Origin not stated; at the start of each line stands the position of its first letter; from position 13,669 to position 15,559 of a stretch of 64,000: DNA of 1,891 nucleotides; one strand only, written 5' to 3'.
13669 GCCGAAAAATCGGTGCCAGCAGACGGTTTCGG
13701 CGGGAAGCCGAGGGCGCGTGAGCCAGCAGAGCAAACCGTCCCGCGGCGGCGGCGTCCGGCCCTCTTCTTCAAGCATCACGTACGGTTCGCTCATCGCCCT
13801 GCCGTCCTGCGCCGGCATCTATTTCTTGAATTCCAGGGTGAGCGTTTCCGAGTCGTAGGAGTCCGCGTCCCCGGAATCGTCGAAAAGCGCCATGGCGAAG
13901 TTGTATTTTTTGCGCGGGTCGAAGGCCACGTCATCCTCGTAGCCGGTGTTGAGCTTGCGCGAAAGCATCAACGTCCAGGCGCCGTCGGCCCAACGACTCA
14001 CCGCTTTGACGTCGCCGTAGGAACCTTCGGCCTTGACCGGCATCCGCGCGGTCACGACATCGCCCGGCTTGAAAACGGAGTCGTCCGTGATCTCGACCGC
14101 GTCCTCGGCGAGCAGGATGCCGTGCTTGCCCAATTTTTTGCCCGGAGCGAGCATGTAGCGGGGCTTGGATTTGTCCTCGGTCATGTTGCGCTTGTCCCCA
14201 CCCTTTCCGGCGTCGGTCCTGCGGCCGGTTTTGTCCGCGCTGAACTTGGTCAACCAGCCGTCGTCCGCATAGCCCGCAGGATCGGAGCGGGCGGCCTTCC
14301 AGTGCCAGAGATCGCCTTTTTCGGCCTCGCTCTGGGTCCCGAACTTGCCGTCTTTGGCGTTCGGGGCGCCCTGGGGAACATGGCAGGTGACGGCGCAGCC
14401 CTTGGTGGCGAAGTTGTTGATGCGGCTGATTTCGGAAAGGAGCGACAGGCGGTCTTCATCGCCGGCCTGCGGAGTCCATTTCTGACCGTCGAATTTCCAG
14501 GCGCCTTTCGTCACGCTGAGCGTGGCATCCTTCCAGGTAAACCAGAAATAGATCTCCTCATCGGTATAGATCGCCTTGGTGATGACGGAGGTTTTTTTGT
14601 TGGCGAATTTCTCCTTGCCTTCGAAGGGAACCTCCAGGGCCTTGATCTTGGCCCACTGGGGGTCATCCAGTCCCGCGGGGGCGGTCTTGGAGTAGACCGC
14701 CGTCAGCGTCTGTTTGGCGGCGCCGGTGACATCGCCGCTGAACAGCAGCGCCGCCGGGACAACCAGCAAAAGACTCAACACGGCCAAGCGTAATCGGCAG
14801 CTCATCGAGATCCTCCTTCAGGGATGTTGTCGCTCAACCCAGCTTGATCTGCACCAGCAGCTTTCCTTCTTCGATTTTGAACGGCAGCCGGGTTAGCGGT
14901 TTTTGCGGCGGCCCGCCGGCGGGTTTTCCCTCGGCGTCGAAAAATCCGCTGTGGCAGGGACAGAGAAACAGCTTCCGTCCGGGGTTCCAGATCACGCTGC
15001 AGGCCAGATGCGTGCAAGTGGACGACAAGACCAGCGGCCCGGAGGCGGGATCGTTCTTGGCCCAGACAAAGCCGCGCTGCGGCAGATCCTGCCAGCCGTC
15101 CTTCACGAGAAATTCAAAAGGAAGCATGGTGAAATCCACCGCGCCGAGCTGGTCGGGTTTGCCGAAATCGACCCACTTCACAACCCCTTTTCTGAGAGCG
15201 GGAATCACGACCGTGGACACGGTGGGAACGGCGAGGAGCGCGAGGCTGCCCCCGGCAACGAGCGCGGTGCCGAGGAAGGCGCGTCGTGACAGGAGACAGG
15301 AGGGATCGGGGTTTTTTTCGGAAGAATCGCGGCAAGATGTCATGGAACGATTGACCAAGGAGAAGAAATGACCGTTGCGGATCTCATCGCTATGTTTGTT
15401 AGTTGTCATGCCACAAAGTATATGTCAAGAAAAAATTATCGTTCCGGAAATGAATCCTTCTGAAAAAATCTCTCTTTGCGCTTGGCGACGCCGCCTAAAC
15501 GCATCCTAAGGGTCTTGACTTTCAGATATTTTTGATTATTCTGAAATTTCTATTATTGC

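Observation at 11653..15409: Rieske/cytochrome b operon whose extra subunits are two EB_dh-domain haem proteins with a conserved C-x3-C-H motif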

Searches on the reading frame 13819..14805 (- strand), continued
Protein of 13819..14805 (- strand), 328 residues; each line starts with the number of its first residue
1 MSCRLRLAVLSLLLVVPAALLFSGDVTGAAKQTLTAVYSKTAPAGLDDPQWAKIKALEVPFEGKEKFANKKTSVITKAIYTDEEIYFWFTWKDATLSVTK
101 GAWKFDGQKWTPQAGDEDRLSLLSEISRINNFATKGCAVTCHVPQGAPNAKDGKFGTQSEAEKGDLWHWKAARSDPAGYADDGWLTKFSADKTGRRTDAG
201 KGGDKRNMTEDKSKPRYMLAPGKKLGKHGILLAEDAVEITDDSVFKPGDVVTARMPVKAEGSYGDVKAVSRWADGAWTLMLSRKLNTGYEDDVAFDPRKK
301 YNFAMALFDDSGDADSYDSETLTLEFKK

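Call 74: search_protein_families(library=pfam, proteins=[L033:2835-4214:+, L039:1854-2564:+, L086:6001-6960:+, L088:4145-4822:+, L088:6273-7040:+, L088:7060-8718:+], max_evalue=0.001)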
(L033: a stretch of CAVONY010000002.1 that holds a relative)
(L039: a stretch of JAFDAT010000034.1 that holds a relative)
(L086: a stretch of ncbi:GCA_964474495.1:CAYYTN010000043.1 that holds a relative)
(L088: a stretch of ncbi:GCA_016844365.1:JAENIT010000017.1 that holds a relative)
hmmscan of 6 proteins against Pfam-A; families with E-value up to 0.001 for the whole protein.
L033:2835-4214:+ (459 aa): 3 families
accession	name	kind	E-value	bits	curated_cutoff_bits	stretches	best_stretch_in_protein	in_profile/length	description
PF02518.31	HATPase_c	-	9e-15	55.5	26.4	1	343-435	9-109/111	Histidine kinase-, DNA gyrase B-, and HSP90-like ATPase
PF00512.31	HisKA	-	2e-13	50.6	26.9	1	228-292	3-65/66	His Kinase A (phospho-acceptor) domain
PF00672.30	HAMP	-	4.2e-05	24.2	25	0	170-221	2-52/53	HAMP domain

L039:1854-2564:+ (236 aa): 2 families
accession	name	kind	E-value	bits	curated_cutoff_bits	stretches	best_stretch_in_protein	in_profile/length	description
PF00072.30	Response_reg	-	1e-28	100.2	30.2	1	11-121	1-110/111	Response regulator receiver domain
PF00486.34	Trans_reg_C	-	3.3e-17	62.8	26.2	1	154-228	1-77/77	Transcriptional regulatory protein, C terminal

L086:6001-6960:+ (319 aa): 1 family
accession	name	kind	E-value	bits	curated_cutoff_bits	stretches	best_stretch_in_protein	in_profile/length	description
PF09459.16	EB_dh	-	1.6e-36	127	33.3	1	46-310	3-233/236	Ethylbenzene dehydrogenase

L088:4145-4822:+ (225 aa): 1 family
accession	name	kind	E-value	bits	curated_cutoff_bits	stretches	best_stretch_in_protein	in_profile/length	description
PF13442.11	Cytochrome_CBB3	-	4.4e-12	46.6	27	1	75-145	4-67/68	Cytochrome C oxidase, cbb3-type, subunit III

L088:6273-7040:+ (255 aa): 0 families

L088:7060-8718:+ (552 aa): 1 family
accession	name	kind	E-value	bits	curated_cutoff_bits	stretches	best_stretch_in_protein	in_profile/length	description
PF01833.30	TIG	-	4.5e-05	23.8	20.9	0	204-247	5-46/84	IPT/TIG domain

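Call 75: list_cluster_members(proteins=[P0012, P0036, P0042, P0062, P0063, P0072, P0075, P0108, P0292, P0313])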
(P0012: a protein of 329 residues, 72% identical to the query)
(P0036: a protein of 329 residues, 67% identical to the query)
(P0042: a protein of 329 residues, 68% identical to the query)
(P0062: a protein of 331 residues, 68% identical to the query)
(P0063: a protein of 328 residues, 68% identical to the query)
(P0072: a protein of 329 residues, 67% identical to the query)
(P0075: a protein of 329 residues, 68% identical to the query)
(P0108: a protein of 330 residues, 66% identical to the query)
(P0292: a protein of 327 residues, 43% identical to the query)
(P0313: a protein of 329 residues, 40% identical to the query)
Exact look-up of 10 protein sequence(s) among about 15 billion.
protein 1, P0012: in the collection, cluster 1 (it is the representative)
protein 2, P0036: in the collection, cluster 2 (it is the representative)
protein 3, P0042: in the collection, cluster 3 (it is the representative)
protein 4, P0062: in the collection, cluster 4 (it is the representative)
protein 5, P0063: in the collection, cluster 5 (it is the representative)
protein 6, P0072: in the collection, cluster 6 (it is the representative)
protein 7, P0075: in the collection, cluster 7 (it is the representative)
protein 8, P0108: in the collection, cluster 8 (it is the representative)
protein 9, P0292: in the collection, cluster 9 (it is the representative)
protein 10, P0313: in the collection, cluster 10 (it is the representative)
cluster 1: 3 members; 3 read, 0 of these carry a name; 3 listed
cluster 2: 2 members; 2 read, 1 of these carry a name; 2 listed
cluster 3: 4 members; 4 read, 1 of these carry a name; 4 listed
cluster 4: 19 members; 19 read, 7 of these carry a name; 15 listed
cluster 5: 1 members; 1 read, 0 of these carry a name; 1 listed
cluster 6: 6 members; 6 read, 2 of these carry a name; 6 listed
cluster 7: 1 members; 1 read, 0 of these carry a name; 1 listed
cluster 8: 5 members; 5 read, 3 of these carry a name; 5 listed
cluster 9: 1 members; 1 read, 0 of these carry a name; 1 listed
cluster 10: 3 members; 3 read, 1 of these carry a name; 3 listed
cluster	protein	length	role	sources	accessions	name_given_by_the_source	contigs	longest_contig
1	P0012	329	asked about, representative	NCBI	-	-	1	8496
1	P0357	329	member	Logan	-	-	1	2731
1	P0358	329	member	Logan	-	-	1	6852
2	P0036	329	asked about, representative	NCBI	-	-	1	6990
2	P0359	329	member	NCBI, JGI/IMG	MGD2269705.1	MAG: ethylbenzene dehydrogenase-related protein [Desulfobacterales bacterium] | hypothetical protein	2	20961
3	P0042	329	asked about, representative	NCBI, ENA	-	-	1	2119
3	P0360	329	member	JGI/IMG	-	hypothetical protein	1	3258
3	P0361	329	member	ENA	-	-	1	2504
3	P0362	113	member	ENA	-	-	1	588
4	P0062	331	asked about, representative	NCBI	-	-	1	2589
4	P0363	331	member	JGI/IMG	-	hypothetical protein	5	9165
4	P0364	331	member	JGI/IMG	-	hypothetical protein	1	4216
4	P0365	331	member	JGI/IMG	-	hypothetical protein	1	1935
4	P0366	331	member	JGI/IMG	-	hypothetical protein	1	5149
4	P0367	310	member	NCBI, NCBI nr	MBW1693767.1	MAG: hypothetical protein JRJ41_06335 [Deltaproteobacteria bacterium] | hypothetical protein [Deltaproteobacteria bacterium]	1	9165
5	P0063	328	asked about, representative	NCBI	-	-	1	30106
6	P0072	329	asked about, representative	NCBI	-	-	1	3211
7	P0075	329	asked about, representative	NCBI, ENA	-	-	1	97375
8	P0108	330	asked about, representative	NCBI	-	-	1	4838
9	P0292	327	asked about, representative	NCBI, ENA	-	-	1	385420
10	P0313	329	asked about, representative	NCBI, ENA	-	-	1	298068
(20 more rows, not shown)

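Call 77: find_encoding_contigs(protein=P0141, flank=5000, max_places=2)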
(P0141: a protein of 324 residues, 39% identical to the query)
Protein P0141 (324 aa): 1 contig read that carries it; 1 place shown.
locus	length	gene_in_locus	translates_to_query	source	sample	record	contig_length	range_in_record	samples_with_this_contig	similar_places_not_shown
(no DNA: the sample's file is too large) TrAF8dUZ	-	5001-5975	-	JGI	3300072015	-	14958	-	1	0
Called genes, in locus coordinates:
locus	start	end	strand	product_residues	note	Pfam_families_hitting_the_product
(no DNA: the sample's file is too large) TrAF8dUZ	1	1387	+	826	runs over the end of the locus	PF04879:Molybdop_Fe4S4, PF00384:Molybdopterin, PF01568:Molydop_binding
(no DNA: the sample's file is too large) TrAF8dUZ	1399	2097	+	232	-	PF00037:Fer4 (weak), PF12797:Fer4_2 (weak), PF12837:Fer4_6 (faint), PF13187:Fer4_9 (faint), PF12838:Fer4_7 (weak), PF13237:Fer4_10 (weak), PF13247:Fer4_11, PF13237:Fer4_10 (weak), +4 more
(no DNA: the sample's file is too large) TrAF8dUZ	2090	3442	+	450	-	PF03916:NrfD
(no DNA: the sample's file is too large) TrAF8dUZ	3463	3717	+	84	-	-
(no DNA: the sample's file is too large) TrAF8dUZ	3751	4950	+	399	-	PF14495:Cytochrom_C550 (faint), PF13442:Cytochrome_CBB3 (faint), PF00034:Cytochrom_C (weak)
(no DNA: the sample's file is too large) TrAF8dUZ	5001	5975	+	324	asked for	PF09459:EB_dh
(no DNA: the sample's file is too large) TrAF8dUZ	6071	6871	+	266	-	PF00034:Cytochrom_C (faint), PF13442:Cytochrome_CBB3 (faint)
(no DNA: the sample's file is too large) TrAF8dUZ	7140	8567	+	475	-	PF00512:HisKA, PF02518:HATPase_c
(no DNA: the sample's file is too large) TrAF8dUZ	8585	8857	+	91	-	?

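Call 78: find_encoding_contigs(protein=P0152, flank=5000, max_places=2)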
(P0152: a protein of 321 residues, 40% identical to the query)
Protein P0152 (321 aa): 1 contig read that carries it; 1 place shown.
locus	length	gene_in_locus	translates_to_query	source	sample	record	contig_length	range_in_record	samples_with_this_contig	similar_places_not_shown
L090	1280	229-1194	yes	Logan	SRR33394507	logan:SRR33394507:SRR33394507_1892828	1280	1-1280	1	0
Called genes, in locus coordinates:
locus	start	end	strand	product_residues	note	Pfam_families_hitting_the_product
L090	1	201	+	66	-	?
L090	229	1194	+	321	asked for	PF09459:EB_dh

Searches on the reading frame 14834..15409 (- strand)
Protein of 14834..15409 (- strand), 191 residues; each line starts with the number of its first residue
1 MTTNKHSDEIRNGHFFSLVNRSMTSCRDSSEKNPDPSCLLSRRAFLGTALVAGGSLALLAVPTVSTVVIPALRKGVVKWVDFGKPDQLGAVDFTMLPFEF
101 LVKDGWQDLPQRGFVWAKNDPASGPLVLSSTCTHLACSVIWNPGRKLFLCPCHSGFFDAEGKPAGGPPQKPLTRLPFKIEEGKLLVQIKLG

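Call 3: search_protein_families(library=pfam, proteins=[window:14834-15409:-], max_evalue=0.01)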
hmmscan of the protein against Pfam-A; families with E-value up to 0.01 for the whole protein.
window:14834-15409:- (191 aa): 1 family
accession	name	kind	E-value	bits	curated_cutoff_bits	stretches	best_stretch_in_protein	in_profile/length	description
PF00355.32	Rieske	-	2e-06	28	20.3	1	125-174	36-86/88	Rieske [2Fe-2S] domain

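Call 4: search_protein_families(library=ncbifam, proteins=[window:14834-15409:-], max_evalue=0.01)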
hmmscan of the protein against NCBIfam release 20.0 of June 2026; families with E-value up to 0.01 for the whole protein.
window:14834-15409:- (191 aa): 7 families
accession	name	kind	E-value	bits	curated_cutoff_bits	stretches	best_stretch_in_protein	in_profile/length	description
NF010001.0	PRK13474.1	subfamily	2.7e-13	49.6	154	1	125-186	100-161/178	cytochrome b6-f complex iron-sulfur subunit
NF045928.1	Cytb6fFeSPetC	equivalog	4e-12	45.9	250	1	119-183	95-159/179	cytochrome b6-f complex iron-sulfur subunit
TIGR01416.1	Rieske_proteo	equivalog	1.9e-09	37.7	97.4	1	126-182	110-170/176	ubiquinol-cytochrome c reductase iron-sulfur subunit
NF050121.1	bc1_QcrA_actin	exception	9.8e-09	35.1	275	1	128-182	243-301/319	cytochrome bc1 complex Rieske iron-sulfur subunit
TIGR02694.1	arsenite_ox_S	equivalog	0.00015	21.6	95.65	1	128-163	54-91/129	arsenate reductase (azurin) small subunit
NF007422.0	PRK09965.1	equivalog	0.00089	19.3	113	1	130-188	40-100/106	bifunctional 3-phenylpropionate/cinnamic acid dioxygenase ferredoxin subunit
TIGR01409.1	TAT_signal_seq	domain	0.0016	18.7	16.7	1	40-66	1-26/29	twin-arginine translocation signal domain-containing protein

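Call 36: search_solved_structures(query=window:14834-15409:-, max_evalue=0.001, show_alignments=3)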
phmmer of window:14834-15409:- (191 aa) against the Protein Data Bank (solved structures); distinct sequences matched with E-value up to 0.001: 64 (the best 60 are shown).
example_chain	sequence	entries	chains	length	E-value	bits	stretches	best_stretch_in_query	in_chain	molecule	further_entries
8hn2_A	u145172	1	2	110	2.2e-12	50.2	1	127-188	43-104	Cytochrome b6-f complex iron-sulfur subunit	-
3fou_A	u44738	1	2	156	4.5e-11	45.9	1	121-185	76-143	Quinol-cytochrome c reductase, Rieske iron-sulfur subunit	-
1nyk_A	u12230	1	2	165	5.1e-11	45.7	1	121-185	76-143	Rieske iron-sulfur protein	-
2zt9_D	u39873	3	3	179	1.7e-10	44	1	126-185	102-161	Cytochrome b6-f complex iron-sulfur subunit 1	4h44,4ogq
6kls_A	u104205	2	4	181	1.9e-10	43.8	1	127-188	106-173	Rieske-I iron sulfur protein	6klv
7zxy_D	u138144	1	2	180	7.1e-10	42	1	118-172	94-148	Cytochrome b6-f complex iron-sulfur subunit 2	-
7r0w_D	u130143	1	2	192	7.9e-10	41.8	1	118-172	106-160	Rieske domain, PetC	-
3azc_A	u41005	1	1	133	9.9e-10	41.5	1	124-181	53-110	Cytochrome b6-f complex iron-sulfur subunit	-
5cxm_A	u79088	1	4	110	3e-08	36.7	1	123-186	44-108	Cytochrome b6/f complex iron-sulfur subunit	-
1q90_C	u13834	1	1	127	3.5e-08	36.4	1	127-173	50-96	Cytochrome B6-F complex iron-sulfur subunit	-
9rk3_A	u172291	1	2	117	3.6e-08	36.4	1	125-186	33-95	Similar to Rieske 2Fe-2S iron sulfur protein (Cytochrome b6-F complex)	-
2e74_D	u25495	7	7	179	4e-08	36.3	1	127-173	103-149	Cytochrome b6-f complex iron-sulfur subunit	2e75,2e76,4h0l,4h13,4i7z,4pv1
9rk4_A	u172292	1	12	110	4.5e-08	36.1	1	126-187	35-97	Similar to the Rieske Protein II of bc1 complex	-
1rfs_A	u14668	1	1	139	4.6e-08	36.1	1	117-185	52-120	RIESKE PROTEIN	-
6rqf_L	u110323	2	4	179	7.2e-08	35.4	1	117-185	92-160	Cytochrome b6-f complex iron-sulfur subunit, chloroplastic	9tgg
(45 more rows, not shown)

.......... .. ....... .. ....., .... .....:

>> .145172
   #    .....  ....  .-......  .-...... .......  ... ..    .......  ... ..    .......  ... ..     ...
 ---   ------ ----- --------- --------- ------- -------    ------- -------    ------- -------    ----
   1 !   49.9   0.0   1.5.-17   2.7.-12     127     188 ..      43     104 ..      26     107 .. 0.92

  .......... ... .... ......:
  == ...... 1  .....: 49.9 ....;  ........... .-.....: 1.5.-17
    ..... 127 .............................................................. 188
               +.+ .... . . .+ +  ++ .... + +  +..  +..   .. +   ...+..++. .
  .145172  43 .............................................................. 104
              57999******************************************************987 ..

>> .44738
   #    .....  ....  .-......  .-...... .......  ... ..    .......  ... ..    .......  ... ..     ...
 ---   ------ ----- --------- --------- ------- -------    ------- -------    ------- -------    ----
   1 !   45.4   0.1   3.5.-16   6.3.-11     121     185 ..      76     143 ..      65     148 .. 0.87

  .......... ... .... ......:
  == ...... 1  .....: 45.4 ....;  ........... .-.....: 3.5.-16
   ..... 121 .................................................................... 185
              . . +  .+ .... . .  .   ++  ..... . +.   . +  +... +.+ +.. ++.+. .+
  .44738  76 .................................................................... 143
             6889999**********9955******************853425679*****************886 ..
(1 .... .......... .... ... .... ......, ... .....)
